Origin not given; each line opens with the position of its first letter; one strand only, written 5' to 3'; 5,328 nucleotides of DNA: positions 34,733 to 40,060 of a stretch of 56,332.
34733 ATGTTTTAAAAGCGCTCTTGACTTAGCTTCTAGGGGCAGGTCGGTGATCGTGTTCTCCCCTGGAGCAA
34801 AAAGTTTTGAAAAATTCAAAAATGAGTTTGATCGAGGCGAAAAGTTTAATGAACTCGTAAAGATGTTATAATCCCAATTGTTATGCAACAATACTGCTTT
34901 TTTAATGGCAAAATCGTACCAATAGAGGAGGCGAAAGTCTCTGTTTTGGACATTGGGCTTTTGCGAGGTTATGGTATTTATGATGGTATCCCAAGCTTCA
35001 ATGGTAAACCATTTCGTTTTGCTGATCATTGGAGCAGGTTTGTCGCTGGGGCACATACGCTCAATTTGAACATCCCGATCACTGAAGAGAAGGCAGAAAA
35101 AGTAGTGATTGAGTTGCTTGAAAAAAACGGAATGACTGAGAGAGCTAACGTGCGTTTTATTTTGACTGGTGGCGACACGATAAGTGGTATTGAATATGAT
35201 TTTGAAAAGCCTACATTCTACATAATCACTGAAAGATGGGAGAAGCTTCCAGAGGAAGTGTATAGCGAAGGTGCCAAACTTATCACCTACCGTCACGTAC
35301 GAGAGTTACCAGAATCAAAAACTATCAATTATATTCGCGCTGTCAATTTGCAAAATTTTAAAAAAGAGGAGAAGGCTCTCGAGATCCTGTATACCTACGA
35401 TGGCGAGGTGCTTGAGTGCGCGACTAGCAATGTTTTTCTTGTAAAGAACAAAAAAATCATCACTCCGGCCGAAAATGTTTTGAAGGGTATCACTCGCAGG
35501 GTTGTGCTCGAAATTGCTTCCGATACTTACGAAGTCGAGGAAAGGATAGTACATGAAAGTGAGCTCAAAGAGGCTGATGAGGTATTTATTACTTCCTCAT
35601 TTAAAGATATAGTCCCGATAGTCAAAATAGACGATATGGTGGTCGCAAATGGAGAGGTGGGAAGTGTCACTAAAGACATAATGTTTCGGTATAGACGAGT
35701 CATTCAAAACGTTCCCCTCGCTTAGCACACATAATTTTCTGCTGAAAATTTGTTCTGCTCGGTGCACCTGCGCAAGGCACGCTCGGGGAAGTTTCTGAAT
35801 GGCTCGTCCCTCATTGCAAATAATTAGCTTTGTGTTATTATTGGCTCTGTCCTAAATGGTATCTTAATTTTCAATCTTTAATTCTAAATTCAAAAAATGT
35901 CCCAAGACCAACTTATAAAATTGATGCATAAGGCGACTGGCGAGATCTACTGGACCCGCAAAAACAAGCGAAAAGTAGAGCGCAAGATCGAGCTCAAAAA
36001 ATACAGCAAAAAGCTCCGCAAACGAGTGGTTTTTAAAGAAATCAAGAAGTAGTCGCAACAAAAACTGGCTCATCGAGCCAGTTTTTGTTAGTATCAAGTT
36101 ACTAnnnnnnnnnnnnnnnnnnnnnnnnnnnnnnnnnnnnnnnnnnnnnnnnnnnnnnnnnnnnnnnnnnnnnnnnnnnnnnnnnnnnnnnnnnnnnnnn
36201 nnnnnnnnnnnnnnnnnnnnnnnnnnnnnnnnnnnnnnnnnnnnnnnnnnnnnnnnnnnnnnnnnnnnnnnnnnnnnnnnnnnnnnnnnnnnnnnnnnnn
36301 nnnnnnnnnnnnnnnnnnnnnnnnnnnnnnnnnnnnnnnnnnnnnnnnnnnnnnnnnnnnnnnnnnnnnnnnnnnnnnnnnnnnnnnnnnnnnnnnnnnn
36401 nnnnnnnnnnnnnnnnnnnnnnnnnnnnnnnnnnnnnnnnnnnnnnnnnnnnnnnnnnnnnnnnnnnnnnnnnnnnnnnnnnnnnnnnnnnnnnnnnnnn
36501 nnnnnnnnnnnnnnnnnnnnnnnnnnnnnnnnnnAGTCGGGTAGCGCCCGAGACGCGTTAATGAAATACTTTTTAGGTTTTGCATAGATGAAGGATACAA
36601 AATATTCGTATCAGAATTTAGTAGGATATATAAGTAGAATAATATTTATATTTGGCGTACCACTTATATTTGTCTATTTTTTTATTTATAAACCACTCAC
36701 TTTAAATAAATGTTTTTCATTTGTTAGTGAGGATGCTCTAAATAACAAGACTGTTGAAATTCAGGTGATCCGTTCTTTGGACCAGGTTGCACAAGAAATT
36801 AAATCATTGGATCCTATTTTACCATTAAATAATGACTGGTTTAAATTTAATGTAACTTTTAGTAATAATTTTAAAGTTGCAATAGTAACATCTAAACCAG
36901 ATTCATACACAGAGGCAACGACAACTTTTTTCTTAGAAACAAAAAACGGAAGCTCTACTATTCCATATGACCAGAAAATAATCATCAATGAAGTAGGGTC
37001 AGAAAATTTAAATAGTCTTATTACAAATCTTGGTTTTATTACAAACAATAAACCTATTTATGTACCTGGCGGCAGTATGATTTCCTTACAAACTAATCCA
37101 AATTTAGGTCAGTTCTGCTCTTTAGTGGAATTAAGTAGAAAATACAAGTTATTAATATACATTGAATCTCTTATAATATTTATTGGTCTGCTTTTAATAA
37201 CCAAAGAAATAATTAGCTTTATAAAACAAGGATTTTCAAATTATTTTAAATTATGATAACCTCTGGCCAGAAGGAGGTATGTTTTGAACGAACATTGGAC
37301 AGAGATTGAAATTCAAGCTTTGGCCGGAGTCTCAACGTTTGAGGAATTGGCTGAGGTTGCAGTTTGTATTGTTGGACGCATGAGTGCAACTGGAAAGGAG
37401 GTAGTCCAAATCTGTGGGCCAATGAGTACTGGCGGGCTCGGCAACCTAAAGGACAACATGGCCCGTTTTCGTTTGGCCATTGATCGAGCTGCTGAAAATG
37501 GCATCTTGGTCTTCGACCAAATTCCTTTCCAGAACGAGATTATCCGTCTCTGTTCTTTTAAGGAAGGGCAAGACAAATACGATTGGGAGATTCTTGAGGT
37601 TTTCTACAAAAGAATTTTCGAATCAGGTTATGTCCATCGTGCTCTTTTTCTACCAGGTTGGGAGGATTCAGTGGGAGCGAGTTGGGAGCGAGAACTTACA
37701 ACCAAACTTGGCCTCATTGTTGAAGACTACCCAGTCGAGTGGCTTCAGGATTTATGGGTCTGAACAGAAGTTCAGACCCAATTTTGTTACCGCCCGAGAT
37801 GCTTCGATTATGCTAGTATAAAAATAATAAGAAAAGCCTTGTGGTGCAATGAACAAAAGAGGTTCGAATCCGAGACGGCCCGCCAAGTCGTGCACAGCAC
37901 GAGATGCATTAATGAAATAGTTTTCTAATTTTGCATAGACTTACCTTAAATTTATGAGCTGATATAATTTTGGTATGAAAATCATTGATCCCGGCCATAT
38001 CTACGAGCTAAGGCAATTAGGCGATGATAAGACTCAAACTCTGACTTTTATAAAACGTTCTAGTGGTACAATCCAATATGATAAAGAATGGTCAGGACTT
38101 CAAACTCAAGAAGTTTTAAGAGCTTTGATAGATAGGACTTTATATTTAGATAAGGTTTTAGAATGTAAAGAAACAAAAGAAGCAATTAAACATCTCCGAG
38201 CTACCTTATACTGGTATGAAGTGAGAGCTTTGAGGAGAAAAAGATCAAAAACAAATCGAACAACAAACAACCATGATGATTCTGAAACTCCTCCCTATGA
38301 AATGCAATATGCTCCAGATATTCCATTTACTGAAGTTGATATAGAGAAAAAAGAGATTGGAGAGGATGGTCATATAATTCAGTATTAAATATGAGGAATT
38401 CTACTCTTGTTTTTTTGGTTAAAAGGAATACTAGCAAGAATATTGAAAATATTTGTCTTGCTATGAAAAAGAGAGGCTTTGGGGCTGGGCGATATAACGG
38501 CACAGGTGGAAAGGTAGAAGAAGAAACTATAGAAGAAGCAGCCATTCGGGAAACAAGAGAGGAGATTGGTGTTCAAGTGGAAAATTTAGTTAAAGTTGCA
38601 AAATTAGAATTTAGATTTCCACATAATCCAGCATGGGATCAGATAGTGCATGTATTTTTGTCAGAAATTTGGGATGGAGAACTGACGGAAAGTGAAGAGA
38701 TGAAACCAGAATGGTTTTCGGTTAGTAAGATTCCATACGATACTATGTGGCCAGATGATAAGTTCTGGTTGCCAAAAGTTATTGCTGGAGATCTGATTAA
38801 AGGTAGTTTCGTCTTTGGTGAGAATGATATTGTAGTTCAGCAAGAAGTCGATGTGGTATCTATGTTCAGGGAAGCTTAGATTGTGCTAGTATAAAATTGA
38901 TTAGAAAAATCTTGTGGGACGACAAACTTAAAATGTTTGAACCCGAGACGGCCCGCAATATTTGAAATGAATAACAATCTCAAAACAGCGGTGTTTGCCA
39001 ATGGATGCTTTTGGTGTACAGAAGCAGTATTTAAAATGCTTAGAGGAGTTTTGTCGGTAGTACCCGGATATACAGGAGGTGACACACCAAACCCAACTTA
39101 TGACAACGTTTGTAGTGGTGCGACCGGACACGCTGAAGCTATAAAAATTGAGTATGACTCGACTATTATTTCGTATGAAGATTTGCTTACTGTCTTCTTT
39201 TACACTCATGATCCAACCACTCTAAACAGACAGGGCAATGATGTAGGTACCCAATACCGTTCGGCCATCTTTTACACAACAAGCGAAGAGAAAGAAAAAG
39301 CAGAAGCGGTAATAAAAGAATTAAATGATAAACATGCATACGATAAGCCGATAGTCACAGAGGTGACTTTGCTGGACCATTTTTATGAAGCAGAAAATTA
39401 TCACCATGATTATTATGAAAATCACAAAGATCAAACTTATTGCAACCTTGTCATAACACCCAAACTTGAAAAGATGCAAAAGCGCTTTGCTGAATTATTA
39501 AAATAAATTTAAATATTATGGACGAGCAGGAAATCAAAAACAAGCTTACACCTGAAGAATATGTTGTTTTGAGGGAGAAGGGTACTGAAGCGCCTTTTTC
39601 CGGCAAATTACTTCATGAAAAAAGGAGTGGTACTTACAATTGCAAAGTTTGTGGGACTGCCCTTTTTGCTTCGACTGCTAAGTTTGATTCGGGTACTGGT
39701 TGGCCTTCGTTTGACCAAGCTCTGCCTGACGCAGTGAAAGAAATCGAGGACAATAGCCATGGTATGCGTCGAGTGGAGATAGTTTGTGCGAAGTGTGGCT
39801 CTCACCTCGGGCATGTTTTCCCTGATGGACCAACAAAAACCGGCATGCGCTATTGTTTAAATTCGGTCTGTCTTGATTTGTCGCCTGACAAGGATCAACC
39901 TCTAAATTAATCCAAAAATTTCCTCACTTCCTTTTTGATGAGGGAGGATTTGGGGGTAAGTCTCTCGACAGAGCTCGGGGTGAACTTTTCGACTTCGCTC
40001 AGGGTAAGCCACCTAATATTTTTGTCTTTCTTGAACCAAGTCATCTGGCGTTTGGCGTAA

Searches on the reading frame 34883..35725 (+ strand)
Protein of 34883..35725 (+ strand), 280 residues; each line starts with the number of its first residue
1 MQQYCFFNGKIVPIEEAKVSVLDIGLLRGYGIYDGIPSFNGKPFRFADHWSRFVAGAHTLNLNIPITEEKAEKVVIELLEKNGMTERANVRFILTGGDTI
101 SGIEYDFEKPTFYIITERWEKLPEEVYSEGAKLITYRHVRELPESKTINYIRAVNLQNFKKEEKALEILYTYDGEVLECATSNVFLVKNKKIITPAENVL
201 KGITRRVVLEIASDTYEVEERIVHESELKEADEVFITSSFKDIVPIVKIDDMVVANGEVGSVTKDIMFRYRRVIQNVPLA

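Call 9: search_protein_families(library=pfam, proteins=[window:34883-35725:+], max_evalue=0.001)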
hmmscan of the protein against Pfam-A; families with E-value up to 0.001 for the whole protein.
window:34883-35725:+ (280 aa): 1 family
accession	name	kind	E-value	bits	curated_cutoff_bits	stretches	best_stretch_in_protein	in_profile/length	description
PF01063.24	Aminotran_4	-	6.6e-44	150.8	28.5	1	31-249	1-223/223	Amino-transferase class IV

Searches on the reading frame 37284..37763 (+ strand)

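Call 9: search_protein_families(library=pfam, proteins=[window:37284-37763:+], max_evalue=0.001)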
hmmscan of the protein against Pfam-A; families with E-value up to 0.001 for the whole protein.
window:37284-37763:+ (159 aa): 1 family
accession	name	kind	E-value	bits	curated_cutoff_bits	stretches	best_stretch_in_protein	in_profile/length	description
PF14359.12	DUF4406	-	7.3e-05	23.5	22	1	41-146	3-89/91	Domain of unknown function (DUF4406)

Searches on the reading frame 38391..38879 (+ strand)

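Call 9: search_protein_families(library=pfam, proteins=[window:38391-38879:+], max_evalue=0.001)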
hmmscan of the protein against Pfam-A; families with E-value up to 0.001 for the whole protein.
window:38391-38879:+ (162 aa): 1 family
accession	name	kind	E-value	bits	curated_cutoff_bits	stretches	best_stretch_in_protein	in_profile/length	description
PF00293.34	NUDIX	-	5.5e-15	56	21.1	1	16-128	16-132/134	NUDIX domain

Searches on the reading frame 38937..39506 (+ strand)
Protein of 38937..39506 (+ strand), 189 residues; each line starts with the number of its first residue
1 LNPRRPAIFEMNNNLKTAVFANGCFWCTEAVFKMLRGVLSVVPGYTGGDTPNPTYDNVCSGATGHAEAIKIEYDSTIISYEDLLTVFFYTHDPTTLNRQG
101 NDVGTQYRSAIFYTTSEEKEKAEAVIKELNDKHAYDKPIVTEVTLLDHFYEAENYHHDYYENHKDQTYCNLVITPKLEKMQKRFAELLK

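Call 9: search_protein_families(library=pfam, proteins=[window:38937-39506:+], max_evalue=0.001)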
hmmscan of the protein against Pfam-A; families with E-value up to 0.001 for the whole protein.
window:38937-39506:+ (189 aa): 1 family
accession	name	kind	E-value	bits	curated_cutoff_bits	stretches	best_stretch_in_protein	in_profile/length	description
PF01625.27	PMSR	-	6.3e-66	221.8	23.7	1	17-170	1-153/153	Peptide methionine sulfoxide reductase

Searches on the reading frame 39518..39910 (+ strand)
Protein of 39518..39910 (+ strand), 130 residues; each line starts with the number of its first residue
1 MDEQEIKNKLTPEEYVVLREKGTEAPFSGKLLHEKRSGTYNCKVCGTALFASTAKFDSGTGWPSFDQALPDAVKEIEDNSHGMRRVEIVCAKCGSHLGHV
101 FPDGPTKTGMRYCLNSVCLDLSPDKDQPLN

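Call 9: search_protein_families(library=pfam, proteins=[window:39518-39910:+], max_evalue=0.001)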
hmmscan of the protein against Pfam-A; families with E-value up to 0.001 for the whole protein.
window:39518-39910:+ (130 aa): 2 families
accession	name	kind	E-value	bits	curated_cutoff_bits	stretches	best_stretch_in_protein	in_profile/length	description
PF01641.26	SelR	-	7.2e-50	168.2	24.9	1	10-122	1-115/116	SelR domain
PF24046.1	At4g08330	-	5.4e-05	23.7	27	0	83-108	74-99/129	At4g08330 beta-tent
